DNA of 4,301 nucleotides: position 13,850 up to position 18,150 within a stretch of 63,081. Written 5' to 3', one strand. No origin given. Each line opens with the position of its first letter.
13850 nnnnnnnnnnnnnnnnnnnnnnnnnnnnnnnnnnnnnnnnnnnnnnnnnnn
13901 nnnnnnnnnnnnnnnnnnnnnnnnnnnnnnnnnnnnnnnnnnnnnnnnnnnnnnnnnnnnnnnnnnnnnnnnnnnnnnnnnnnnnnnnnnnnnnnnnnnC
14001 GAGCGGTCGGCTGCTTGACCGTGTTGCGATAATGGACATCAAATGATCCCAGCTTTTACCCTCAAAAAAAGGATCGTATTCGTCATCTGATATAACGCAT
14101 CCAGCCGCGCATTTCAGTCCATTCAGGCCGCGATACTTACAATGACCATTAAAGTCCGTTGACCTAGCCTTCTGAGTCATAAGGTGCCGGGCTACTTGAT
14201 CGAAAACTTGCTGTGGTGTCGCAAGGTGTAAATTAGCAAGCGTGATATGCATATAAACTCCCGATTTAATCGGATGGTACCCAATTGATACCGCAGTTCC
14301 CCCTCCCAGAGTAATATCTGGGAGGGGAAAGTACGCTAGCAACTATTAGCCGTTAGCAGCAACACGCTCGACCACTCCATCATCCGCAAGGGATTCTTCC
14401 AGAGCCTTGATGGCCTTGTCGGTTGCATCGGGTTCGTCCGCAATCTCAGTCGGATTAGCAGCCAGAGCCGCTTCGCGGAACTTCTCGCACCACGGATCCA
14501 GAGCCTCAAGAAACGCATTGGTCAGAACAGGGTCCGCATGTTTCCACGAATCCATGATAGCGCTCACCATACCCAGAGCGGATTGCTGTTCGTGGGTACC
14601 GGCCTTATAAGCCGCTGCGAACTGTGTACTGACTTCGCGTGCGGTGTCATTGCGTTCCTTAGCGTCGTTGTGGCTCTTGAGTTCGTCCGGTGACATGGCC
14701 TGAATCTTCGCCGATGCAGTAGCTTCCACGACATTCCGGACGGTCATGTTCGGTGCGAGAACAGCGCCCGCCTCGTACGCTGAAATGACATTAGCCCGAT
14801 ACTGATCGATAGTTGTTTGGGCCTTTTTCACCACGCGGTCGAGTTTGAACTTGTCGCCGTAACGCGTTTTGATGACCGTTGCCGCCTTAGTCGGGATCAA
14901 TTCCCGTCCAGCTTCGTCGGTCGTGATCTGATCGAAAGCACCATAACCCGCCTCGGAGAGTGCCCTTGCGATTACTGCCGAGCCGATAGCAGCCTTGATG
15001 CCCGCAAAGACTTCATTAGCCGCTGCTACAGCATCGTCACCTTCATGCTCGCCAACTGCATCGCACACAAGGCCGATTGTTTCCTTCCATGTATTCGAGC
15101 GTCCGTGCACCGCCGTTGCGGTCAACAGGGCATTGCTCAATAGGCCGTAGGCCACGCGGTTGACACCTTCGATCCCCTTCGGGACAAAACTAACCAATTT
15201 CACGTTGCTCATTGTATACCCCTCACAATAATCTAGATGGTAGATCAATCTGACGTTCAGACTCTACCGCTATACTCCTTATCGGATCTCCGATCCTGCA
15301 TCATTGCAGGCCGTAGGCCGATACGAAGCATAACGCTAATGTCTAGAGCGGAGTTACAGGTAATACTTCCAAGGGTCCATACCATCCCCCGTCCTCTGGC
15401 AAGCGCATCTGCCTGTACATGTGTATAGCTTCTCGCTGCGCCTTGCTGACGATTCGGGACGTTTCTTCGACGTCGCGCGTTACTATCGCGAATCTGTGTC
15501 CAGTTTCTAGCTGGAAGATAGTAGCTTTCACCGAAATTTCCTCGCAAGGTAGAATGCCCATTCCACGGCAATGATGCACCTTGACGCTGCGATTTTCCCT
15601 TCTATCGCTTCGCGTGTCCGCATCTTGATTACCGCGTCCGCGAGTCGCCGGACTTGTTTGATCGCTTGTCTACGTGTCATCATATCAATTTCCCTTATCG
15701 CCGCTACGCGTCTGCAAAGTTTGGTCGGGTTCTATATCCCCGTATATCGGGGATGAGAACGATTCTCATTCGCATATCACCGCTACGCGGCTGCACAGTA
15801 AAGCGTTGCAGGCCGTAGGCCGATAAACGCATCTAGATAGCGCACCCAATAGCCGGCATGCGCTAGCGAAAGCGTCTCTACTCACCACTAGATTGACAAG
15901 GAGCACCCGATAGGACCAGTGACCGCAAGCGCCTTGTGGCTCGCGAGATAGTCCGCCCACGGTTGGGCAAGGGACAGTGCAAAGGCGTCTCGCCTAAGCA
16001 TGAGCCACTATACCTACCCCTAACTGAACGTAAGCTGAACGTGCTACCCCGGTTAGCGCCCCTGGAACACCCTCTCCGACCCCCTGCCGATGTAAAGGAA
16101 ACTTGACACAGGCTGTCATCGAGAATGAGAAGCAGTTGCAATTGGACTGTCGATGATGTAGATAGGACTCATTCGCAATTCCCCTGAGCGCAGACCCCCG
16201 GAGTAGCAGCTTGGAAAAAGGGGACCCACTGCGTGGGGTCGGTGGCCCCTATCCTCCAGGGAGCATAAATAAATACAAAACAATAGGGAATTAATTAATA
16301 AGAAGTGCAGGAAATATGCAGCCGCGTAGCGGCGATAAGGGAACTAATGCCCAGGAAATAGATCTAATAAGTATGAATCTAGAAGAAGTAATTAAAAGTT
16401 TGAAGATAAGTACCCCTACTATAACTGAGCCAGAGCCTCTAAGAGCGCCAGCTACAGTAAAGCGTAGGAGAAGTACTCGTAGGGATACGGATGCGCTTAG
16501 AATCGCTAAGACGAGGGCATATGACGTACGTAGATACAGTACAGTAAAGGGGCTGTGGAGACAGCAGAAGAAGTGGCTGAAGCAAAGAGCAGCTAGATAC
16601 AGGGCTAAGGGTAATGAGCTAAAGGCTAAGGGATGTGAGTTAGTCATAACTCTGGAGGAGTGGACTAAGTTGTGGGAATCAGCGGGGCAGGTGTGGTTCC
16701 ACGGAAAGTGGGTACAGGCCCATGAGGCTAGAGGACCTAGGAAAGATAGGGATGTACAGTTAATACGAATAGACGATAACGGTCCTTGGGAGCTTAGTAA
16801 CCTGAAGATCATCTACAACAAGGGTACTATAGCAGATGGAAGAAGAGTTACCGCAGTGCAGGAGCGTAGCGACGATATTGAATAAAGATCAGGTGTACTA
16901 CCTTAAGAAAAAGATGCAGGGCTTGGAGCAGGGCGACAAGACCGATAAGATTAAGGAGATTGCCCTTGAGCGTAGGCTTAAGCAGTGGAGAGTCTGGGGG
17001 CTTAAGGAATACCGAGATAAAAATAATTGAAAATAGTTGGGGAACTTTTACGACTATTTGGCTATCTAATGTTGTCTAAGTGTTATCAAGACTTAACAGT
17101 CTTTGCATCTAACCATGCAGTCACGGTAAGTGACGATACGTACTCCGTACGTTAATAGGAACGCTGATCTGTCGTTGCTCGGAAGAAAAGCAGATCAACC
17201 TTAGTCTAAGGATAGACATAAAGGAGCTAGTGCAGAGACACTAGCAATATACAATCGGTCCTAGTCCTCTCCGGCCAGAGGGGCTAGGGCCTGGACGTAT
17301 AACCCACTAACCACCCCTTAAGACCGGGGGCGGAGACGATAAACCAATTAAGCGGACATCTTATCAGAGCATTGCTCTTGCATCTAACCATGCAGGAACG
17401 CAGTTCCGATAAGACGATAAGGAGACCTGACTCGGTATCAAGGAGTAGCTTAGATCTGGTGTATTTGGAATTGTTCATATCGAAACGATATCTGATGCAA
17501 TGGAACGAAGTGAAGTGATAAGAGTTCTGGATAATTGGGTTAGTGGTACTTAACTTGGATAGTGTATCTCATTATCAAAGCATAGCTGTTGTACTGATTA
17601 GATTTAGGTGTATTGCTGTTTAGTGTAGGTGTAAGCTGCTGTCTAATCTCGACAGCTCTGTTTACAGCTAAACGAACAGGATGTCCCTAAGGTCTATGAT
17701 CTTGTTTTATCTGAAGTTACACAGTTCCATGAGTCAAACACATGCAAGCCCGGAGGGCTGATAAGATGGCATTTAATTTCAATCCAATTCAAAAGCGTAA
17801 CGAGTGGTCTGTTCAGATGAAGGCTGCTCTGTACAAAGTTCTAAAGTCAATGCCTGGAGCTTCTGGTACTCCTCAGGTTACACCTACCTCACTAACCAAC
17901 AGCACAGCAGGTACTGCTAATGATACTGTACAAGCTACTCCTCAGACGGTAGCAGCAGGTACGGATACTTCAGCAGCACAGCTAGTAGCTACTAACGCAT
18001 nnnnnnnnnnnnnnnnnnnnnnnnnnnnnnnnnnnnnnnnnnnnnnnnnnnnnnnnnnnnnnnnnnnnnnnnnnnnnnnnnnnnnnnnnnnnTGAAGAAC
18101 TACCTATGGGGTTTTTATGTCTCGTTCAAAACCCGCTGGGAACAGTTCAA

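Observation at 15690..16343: About 0.5 kb of ORF-free, GC-rich, hairpin-dense DNA enclosed by a 27-bp inverted repeat where the two arms diverge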

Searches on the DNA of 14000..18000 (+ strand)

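Call 7: search_dna_similar(query=window:14000-18000:+, collection=phages, mode=distant, max_rows=30)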
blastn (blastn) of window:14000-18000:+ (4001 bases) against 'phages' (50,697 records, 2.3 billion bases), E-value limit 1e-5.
No match.

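Call 8: search_rna_families(source=window, start=15300, end=16700, threshold=evalue, max_evalue=10)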
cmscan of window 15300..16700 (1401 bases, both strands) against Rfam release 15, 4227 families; matches with E-value up to 10: 2.
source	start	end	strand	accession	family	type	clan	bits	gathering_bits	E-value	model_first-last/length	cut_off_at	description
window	16216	16328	-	RF00082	SraG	Gene; sRNA;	-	15.8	50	9.4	1-177/177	no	SraG RNA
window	16112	16189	+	RF00292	snoTBR5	Gene; snRNA; snoRNA; CD-box;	-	15.3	44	2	1-94/94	no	Small nucleolar RNA TBR5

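Call 101: search_rna_families(source=window, start=16880, end=17800, threshold=evalue, max_evalue=10)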
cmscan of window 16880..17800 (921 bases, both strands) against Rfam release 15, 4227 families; matches with E-value up to 10: 3.
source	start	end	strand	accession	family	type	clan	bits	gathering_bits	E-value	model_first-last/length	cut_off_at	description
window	17268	17329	+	RF03340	mir-6511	Gene; miRNA;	-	16.8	87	9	1-67/67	no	mir-6511 microRNA precursor family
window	17329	17376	+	RF01425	snoR121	Gene; snRNA; snoRNA; CD-box;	-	15.6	50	7.8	1-88/88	no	small nucleolar RNA snoR121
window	17661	17726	-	RF01962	RMST_1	Gene; lncRNA;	-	14.9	40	0.97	1-61/61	no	Rhabdomyosarcoma 2 associated transcript conserved region 1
